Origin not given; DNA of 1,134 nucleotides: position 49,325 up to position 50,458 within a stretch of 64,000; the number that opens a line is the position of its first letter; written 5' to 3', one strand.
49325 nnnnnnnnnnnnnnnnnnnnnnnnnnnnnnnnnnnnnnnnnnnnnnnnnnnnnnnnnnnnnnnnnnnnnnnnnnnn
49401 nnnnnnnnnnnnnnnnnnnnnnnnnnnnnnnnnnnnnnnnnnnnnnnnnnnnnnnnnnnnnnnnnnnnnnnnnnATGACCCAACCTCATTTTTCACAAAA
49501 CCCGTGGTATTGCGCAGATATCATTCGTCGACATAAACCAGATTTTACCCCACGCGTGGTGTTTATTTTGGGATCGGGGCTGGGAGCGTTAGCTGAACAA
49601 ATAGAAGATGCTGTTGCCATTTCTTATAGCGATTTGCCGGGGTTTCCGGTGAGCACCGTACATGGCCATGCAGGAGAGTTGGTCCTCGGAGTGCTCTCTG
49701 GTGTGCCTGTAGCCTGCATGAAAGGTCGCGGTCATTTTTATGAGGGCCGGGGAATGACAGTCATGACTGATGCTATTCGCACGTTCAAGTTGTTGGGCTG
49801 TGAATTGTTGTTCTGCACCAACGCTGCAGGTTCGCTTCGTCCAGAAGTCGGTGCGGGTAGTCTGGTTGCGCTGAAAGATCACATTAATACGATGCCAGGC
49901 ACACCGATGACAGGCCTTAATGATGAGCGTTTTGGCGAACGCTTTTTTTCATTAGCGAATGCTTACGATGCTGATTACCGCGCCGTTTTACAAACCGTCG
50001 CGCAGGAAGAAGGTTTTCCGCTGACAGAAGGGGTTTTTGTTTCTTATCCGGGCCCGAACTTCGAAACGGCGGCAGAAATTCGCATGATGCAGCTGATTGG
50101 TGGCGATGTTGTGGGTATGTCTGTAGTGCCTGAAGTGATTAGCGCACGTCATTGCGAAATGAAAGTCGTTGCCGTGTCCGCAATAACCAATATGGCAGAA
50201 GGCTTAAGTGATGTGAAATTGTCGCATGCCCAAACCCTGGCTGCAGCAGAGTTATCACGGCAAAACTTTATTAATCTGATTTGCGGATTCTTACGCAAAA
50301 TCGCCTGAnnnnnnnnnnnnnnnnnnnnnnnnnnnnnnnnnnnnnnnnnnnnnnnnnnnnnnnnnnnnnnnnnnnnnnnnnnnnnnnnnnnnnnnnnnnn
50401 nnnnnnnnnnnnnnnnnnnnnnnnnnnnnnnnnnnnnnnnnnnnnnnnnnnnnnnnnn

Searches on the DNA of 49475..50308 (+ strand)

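Call 69: search_dna_similar(query=window:49475-50308:+, collection=ecoli_genomes, mode=near, max_rows=25, rows=best)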
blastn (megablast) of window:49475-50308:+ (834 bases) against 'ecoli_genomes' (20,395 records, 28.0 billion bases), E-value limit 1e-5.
Records with a match: 15; places in all: 15; records where one place covers at least 80% of the query: 15.
Genomes with a match: 15 of 5426; with a place that covers at least 80% of the query: 15. Places per genome that has any: lowest 1, median 1, highest 1. On chromosomes: 15 places; on plasmids: 0.
Best place of each record, by identity: >=99% 7; 95-99% 8.
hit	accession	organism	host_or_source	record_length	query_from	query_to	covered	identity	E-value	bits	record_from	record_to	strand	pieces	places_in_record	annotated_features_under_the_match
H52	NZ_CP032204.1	Escherichia coli strain AR_0013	missing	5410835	1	834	100%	100.0%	0e+0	1541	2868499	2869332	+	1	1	xapA: xanthosine phosphorylase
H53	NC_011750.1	Escherichia coli IAI39 strain IAI39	-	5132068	1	834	100%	100.0%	0e+0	1541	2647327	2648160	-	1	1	xapA: xanthosine phosphorylase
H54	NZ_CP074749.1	Escherichia coli strain R32_14_1F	goat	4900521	1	834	100%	100.0%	0e+0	1541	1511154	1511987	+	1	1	xapA: xanthosine phosphorylase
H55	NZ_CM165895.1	Escherichia coli strain N32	Homo sapiens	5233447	1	834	100%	100.0%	0e+0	1541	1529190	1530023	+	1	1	xapA: xanthosine phosphorylase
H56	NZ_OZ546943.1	Escherichia coli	Homo sapiens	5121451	1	834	100%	100.0%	0e+0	1541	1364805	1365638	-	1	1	xapA: xanthosine phosphorylase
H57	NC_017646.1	Escherichia coli O7:K1 str. CE10 strain CE10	Homo sapiens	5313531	1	834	100%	99.9%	0e+0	1535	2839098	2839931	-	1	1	xapA: xanthosine phosphorylase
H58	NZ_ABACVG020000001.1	Escherichia coli strain 2020CK-00188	Homo sapiens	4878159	1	834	100%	99.9%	0e+0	1535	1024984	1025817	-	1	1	xapA: xanthosine phosphorylase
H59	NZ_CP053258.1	Escherichia coli strain GF4-3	Guinea fowl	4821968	1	834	100%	95.7%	0e+0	1341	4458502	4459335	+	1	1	xapA: xanthosine phosphorylase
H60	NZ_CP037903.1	Escherichia coli strain LHM10-1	pig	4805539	1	834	100%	95.6%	0e+0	1336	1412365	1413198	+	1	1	xapA: xanthosine phosphorylase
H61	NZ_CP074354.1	Escherichia coli strain XJ5.2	bovine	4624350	1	834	100%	95.6%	0e+0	1336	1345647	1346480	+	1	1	xapA: xanthosine phosphorylase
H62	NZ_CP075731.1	Escherichia coli strain CP52E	Homo sapiens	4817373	1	834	100%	95.6%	0e+0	1336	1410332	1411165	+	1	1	xapA: xanthosine phosphorylase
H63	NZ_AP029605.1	Escherichia coli strain 2022H047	Homo sapiens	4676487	1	834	100%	95.6%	0e+0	1336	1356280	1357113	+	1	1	xapA: xanthosine phosphorylase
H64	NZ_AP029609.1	Escherichia coli strain 2022H048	Homo sapiens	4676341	1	834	100%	95.6%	0e+0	1336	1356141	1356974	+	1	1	xapA: xanthosine phosphorylase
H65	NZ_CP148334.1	Escherichia coli strain Z1323HEC0423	Homo sapiens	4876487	1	834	100%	95.4%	0e+0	1330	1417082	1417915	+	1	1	xapA: xanthosine phosphorylase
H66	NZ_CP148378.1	Escherichia coli strain Z1323HEC0067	Homo sapiens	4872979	1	834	100%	95.4%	0e+0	1330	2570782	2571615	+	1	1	xapA: xanthosine phosphorylase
